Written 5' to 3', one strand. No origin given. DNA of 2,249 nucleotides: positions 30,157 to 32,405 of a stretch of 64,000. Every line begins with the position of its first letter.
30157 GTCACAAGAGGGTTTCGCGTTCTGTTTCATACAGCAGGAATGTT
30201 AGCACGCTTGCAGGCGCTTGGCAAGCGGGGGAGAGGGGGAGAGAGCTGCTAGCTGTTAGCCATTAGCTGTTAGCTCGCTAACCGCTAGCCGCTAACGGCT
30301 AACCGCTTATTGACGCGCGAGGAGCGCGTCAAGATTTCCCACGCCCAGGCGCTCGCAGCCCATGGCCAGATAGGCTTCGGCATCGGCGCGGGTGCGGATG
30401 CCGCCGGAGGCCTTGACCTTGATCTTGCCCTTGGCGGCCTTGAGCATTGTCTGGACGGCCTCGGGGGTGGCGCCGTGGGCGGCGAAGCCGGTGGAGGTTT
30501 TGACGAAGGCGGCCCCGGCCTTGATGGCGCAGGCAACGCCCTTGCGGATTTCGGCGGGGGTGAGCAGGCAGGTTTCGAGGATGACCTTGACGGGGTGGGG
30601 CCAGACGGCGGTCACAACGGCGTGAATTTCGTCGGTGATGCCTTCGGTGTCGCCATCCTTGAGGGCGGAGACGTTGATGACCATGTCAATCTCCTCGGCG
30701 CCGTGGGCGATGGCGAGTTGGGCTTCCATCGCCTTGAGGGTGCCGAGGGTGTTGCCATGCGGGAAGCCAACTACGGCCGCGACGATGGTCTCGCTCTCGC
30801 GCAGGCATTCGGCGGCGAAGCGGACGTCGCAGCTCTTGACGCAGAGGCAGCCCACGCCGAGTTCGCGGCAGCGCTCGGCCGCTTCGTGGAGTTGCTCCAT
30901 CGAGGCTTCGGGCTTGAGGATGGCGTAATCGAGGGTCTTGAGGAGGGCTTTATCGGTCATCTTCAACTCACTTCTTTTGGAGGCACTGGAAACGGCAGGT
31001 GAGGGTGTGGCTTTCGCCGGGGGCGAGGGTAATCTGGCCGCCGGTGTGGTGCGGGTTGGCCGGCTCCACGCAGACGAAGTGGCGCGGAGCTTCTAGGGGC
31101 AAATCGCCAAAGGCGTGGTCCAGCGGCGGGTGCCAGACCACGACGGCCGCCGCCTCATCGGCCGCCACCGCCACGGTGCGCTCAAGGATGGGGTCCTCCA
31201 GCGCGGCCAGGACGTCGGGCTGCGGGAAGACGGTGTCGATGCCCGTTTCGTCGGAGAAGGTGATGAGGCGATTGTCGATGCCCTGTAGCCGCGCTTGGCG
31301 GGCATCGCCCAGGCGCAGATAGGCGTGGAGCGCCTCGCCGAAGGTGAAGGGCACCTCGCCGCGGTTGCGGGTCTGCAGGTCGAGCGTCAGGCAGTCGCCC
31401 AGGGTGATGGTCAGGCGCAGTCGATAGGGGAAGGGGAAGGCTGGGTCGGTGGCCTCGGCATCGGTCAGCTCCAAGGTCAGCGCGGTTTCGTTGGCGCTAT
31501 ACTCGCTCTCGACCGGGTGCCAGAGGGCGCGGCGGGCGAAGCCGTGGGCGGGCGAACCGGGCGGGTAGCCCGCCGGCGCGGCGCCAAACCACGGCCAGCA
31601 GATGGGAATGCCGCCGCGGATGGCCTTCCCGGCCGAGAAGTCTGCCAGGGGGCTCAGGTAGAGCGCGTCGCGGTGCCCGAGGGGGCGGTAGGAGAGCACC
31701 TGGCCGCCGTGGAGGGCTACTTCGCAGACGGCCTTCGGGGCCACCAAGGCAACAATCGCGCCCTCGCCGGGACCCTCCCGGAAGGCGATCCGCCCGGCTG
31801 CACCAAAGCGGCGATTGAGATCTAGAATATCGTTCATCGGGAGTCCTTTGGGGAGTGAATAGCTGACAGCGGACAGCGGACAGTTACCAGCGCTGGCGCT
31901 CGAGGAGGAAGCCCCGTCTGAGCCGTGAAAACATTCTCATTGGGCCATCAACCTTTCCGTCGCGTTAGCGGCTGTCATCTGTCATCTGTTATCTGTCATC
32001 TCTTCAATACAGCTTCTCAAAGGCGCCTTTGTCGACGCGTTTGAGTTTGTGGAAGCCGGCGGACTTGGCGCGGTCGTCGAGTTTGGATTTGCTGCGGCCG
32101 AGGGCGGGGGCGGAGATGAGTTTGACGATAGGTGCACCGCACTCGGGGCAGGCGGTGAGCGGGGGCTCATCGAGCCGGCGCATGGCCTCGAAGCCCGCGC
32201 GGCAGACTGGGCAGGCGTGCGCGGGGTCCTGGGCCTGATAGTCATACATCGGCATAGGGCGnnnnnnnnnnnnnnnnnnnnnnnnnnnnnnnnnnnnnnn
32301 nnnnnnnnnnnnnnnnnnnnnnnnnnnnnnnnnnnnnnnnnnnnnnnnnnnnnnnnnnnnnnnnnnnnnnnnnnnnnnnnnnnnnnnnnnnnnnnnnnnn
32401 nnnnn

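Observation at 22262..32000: Two homologous ~150-bp composite intergenic elements with terminal inverted heptamer arrays and a conserved core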

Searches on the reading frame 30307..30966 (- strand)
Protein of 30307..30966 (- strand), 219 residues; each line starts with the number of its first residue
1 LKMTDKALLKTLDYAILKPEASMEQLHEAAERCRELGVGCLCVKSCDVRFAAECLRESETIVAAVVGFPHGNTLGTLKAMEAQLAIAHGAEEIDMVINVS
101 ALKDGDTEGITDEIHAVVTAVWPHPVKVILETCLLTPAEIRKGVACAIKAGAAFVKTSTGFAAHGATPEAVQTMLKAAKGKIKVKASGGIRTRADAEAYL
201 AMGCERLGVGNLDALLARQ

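Call 15: search_protein_families(library=pfam, proteins=[window:30307-30966:-])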
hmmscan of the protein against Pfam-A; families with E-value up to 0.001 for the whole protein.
window:30307-30966:- (219 aa): 2 families
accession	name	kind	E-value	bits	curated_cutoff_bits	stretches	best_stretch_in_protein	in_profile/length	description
PF01791.15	DeoC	-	4e-14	53.2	23.8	1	22-195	18-200/229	DeoC/LacD family aldolase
PF00977.27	His_biosynth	-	0.00083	19.3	23.6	0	165-210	59-102/228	Histidine biosynthesis protein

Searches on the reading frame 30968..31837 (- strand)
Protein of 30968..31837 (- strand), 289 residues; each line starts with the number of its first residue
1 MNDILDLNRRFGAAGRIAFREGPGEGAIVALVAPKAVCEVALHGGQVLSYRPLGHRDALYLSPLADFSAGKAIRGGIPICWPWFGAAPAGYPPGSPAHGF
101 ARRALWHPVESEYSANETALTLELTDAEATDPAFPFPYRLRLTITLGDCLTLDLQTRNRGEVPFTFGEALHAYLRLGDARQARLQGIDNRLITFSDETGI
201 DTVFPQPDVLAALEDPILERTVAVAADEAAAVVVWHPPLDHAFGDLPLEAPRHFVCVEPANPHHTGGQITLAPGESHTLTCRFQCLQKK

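Call 15: search_protein_families(library=pfam, proteins=[window:30968-31837:-])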
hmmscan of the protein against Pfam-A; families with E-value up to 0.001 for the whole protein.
window:30968-31837:- (289 aa): 1 family
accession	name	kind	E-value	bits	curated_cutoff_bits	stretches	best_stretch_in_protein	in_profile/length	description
PF01263.26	Aldose_epim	-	1.5e-33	116.9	27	1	36-283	11-298/299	Aldose 1-epimerase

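Call 42: find_homologous_proteins(query=window:30968-31837:-, max_evalue=1e-30)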
Query window:30968-31837:- (289 aa): 2760 proteins with E <= 1e-30 among 8000 candidates; the best 120 are listed.
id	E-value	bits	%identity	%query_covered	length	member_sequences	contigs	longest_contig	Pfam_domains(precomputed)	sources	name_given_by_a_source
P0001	1.5e-195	666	100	100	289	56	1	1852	PF01263.27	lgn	-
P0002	1.9e-156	538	81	100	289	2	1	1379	PF01263.27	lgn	-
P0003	1.9e-147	508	75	99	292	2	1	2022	PF01263.27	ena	-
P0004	4.1e-142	491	75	99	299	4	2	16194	PF01263.27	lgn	-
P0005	2.7e-130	452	67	98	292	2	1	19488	PF01263.27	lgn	-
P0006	1.4e-129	450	70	98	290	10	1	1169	PF01263.27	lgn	-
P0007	4.3e-129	448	68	98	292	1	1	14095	PF01263.27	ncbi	-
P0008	1.4e-127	443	68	98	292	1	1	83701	PF01263.27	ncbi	-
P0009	1.4e-126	440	64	98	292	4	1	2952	PF01263.27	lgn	-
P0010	5.8e-126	438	66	97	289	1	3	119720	PF01263.27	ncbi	-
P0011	1.0e-125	437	65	98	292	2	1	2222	PF01263.27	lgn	-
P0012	3.9e-125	435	67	97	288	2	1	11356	PF01263.27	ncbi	-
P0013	7.1e-125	434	66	98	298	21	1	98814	PF01263.27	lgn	-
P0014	2.1e-124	433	68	98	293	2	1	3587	PF01263.27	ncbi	-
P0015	4.5e-124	432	64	96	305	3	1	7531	PF01263.27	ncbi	-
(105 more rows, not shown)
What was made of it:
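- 30968..31837 (-): Downstream gene of copy B (aldose/hexose-6-phosphate 1-epimerase). Its start codon lies 17 nt from the element's left terminal motif (31855) and 26 nt from the first heptamer. Calls 15, 42.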

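Call 43: find_encoding_contigs(protein=P0001, flank=3000, max_places=10)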
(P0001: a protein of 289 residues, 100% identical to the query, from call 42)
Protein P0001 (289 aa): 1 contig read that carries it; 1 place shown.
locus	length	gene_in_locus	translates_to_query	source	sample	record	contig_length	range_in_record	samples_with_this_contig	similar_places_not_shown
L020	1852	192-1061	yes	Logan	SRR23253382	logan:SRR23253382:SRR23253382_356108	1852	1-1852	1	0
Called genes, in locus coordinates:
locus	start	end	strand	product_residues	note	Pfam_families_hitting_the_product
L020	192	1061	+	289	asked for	PF01263:Aldose_epim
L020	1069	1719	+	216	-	PF01791:DeoC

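Call 44: find_encoding_contigs(protein=P0004, flank=3000, max_places=6)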
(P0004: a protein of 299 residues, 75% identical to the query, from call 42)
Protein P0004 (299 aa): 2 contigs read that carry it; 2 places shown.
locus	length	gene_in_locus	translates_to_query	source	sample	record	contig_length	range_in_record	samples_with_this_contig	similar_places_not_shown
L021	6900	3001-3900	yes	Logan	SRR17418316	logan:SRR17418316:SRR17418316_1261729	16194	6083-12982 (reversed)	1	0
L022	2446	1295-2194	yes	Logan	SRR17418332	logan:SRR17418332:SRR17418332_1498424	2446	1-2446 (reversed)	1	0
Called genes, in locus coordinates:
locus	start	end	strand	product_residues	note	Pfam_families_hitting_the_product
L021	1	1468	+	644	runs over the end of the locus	PF02784:Orn_Arg_deC_N, PF17810:Arg_decarb_HB, PF17944:Arg_decarbox_C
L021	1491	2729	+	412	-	-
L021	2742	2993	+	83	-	PF09723:Zn_ribbon_8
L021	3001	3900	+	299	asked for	PF01263:Aldose_epim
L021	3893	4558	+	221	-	PF01791:DeoC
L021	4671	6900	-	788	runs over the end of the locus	PF01225:Mur_ligase, PF08245:Mur_ligase_M, PF02875:Mur_ligase_C, PF01565:FAD_binding_4, PF02873:MurB_C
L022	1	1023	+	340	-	?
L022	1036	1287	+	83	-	PF09723:Zn_ribbon_8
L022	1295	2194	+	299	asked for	PF01263:Aldose_epim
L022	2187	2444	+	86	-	?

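Call 49: find_encoding_contigs(protein=P0002, flank=3000, max_places=6)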
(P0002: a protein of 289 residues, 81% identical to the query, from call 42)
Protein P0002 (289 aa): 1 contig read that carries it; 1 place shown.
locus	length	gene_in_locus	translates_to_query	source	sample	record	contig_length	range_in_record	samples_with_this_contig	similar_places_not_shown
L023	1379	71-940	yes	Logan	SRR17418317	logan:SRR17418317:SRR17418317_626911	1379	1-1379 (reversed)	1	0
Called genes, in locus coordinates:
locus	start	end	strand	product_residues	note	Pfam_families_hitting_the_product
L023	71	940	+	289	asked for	PF01263:Aldose_epim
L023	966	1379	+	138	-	?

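Call 50: find_encoding_contigs(protein=P0003, flank=3000, max_places=6)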
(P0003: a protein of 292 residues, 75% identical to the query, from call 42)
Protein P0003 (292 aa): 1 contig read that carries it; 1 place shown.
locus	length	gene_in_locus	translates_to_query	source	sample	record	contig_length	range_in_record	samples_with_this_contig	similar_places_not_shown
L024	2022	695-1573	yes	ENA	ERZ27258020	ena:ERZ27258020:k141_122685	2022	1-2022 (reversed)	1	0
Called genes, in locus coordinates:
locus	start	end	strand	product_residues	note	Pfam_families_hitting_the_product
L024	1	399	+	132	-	?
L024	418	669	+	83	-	PF09723:Zn_ribbon_8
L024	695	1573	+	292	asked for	PF01263:Aldose_epim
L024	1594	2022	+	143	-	?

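Call 51: find_encoding_contigs(protein=P0005, flank=3000, max_places=6)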
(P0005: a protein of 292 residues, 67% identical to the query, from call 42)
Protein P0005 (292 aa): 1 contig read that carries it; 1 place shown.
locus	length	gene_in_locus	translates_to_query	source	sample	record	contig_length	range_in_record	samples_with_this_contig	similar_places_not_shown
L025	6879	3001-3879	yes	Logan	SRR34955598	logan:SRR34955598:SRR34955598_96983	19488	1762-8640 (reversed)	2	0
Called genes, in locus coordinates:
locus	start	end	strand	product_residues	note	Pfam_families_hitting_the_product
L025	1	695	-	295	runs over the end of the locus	PF00849:PseudoU_synth_2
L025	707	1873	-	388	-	PF00155:Aminotran_1_2, PF00266:Aminotran_5 (weak), PF01041:DegT_DnrJ_EryC1, PF01053:Cys_Met_Meta_PP (weak)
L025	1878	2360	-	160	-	PF01037:AsnC_trans_reg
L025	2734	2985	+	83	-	PF09723:Zn_ribbon_8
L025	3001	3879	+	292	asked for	PF01263:Aldose_epim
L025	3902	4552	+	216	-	PF01791:DeoC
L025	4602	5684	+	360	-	PF05343:Peptidase_M42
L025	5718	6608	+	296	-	PF02749:QRPTase_N, PF01729:QRPTase_C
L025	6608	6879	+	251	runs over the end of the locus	PF03309:Pan_kinase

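Call 83: find_encoding_contigs(protein=P0004, flank=10000, max_places=1)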
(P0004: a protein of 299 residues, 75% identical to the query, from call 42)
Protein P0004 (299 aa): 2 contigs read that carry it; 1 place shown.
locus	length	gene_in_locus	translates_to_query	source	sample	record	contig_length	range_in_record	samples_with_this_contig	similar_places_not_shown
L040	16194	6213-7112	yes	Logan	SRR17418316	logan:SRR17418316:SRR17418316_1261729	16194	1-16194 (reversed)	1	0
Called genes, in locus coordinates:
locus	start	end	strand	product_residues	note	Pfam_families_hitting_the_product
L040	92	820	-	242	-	PF00977:His_biosynth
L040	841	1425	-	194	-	PF00475:IGPD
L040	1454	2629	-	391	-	PF00155:Aminotran_1_2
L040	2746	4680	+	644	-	PF02784:Orn_Arg_deC_N, PF17810:Arg_decarb_HB, PF17944:Arg_decarbox_C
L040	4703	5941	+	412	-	-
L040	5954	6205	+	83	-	PF09723:Zn_ribbon_8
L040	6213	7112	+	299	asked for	PF01263:Aldose_epim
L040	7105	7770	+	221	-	PF01791:DeoC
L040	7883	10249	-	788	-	PF01225:Mur_ligase, PF08245:Mur_ligase_M, PF02875:Mur_ligase_C, PF01565:FAD_binding_4, PF02873:MurB_C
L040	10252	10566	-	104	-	-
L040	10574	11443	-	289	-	PF03755:YicC-like_N, PF08340:YicC-like_C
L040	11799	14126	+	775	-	PF14498:Glyco_hyd_65N_2, PF22124:Glyco_hydro_95_cat, PF21307:Glyco_hydro_95_C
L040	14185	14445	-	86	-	PF13192:Thioredoxin_3, PF00462:Glutaredoxin (weak), PF13417:GST_N_3 (weak)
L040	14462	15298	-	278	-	PF03446:NAD_binding_2 (weak), PF02153:PDH_N, PF20463:PDH_C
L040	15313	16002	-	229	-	PF04452:Methyltrans_RNA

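Call 84: find_encoding_contigs(protein=P0008, flank=10000, max_places=1)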
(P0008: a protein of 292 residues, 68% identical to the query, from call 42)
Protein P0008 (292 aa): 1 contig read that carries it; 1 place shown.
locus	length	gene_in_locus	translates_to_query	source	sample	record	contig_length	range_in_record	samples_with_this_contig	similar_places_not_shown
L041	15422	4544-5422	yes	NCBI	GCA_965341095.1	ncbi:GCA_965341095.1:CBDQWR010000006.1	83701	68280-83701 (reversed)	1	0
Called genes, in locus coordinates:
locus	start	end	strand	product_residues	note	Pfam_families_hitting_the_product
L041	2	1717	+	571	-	?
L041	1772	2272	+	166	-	PF00731:AIRC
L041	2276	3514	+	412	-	PF01510:Amidase_2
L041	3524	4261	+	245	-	-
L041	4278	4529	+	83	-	PF09723:Zn_ribbon_8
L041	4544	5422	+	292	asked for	PF01263:Aldose_epim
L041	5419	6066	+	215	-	PF01791:DeoC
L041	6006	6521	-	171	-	-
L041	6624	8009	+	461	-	PF13505:OMP_b-brl, PF02462:Opacity (faint), PF00691:OmpA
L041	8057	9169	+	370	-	PF03739:LptF_LptG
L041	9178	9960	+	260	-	PF25084:LbH_EIF2B (faint), PF25087:GMPPB_C (weak), PF00132:Hexapep, PF25087:GMPPB_C (weak), PF00132:Hexapep (weak), PF13720:Acetyltransf_11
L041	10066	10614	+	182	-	-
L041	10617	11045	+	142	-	-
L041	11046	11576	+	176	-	PF04608:PgpA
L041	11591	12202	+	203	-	PF00702:Hydrolase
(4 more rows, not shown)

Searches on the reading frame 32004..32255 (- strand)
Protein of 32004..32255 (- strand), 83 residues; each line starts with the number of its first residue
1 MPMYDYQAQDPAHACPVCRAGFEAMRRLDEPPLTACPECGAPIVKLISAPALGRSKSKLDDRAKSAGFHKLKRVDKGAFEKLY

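Call 15: search_protein_families(library=pfam, proteins=[window:32004-32255:-])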
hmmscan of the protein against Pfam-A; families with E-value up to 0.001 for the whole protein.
window:32004-32255:- (83 aa): 2 families
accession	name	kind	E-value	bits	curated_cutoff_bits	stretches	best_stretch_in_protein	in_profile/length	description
PF09723.15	Zn_ribbon_8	-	1.5e-10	41.4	34.4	1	1-47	1-41/41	Zinc ribbon domain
PF03119.21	DNA_ligase_ZBD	-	0.00071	19.8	25.8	0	36-45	2-11/27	NAD-dependent DNA ligase C4 zinc finger domain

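Call 65: find_encoding_contigs(protein=window:32004-32255:-, flank=1500, max_places=10)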
Protein window:32004-32255:- (83 aa): 24 contigs read that carry it; 10 places shown.
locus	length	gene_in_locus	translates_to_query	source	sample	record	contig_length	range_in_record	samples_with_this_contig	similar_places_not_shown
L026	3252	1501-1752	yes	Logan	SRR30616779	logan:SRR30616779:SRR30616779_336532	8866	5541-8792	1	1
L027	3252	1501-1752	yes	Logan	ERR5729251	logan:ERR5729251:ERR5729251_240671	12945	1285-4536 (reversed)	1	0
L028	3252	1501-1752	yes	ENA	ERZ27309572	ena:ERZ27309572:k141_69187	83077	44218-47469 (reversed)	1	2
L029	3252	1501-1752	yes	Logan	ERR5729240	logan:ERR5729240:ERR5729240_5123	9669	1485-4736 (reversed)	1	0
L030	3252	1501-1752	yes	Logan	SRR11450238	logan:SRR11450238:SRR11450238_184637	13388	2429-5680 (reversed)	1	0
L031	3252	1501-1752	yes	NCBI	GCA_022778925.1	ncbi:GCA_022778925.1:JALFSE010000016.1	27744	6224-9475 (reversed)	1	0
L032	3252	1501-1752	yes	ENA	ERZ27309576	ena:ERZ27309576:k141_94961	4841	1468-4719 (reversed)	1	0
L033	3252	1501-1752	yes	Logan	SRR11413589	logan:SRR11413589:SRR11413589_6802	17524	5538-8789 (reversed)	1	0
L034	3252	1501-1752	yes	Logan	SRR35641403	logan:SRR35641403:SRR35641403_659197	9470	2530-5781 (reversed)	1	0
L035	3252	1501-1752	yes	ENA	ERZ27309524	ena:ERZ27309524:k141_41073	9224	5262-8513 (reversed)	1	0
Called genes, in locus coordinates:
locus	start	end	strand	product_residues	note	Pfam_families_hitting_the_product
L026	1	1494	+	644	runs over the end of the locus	PF02784:Orn_Arg_deC_N, PF17810:Arg_decarb_HB, PF17944:Arg_decarbox_C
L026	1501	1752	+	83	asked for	PF09723:Zn_ribbon_8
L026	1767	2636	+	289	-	PF01263:Aldose_epim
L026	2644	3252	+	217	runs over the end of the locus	PF01791:DeoC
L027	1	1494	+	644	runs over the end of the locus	PF02784:Orn_Arg_deC_N, PF17810:Arg_decarb_HB, PF17944:Arg_decarbox_C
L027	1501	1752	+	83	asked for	PF09723:Zn_ribbon_8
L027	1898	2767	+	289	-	PF01263:Aldose_epim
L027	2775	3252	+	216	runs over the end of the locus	PF01791:DeoC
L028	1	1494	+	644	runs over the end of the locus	PF02784:Orn_Arg_deC_N, PF17810:Arg_decarb_HB, PF17944:Arg_decarbox_C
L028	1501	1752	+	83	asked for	PF09723:Zn_ribbon_8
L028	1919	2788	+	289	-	PF01263:Aldose_epim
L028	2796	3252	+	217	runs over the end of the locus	PF01791:DeoC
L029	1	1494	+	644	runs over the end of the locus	PF02784:Orn_Arg_deC_N, PF17810:Arg_decarb_HB, PF17944:Arg_decarbox_C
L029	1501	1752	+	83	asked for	PF09723:Zn_ribbon_8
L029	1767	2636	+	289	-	PF01263:Aldose_epim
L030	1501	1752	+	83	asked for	PF09723:Zn_ribbon_8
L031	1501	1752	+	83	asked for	PF09723:Zn_ribbon_8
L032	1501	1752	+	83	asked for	PF09723:Zn_ribbon_8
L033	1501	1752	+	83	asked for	PF09723:Zn_ribbon_8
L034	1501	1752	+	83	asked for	PF09723:Zn_ribbon_8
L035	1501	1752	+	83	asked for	PF09723:Zn_ribbon_8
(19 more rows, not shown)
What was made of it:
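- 32004..32255 (-): Upstream gene of copy B (83-aa Zn-ribbon protein). Calls 15, 65.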
